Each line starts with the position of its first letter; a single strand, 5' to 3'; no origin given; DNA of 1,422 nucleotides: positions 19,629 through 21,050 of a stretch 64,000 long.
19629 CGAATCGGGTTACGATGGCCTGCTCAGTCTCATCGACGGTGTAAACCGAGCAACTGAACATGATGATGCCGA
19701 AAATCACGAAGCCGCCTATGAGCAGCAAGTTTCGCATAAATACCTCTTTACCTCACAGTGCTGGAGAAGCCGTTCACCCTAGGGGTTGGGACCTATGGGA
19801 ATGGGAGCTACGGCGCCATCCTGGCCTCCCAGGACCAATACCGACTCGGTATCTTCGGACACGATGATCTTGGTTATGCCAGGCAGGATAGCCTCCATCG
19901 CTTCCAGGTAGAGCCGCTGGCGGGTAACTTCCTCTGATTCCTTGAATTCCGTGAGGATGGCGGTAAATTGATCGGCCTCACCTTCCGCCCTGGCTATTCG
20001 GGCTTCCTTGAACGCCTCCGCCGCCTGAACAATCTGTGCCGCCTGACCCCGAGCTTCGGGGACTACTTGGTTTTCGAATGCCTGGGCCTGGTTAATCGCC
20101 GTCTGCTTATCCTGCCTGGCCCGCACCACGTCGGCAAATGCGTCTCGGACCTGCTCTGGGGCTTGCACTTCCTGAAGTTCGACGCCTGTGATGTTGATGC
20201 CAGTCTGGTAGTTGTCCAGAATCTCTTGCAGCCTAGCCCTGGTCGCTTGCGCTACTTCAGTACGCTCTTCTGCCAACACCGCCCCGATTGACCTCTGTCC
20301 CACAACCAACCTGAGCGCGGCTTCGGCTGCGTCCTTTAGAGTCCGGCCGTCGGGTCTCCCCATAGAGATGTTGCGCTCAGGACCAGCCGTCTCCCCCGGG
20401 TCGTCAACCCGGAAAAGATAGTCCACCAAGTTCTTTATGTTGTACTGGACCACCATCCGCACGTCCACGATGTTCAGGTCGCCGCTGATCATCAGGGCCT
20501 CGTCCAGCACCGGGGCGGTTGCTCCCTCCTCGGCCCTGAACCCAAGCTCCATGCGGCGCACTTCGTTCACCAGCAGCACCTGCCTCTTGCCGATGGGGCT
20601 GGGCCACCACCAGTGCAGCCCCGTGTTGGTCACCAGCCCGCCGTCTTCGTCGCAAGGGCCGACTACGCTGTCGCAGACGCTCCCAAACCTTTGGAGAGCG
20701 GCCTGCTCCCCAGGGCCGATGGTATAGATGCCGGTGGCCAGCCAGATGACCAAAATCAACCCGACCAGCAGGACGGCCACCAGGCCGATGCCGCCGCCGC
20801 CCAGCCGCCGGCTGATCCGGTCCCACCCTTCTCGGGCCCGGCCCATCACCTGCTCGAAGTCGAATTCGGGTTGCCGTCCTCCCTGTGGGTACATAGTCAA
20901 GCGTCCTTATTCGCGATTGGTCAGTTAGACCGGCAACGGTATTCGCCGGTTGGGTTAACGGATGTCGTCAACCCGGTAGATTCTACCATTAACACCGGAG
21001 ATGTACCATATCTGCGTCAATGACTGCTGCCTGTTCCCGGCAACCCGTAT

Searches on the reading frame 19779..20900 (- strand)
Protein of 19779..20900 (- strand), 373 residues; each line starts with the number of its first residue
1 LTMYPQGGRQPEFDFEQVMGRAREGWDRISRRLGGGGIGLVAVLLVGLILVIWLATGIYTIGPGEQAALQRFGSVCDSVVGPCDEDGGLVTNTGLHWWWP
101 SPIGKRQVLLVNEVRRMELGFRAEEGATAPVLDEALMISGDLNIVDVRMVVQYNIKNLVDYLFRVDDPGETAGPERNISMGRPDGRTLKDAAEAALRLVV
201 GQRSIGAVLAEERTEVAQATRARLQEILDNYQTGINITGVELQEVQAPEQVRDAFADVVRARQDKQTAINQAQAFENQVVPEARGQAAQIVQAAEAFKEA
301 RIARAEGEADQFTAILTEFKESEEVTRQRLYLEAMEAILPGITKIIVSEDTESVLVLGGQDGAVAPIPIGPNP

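Call 25: search_protein_families(library=pfam, proteins=[window:19779-20900:-], max_evalue=0.001)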
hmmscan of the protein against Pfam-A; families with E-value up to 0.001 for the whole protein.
window:19779-20900:- (373 aa): 1 family
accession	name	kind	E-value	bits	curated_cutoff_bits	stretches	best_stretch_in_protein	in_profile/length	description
PF01145.31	Band_7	-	7e-22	78.8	23.6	1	60-274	2-174/176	SPFH domain / Band 7 family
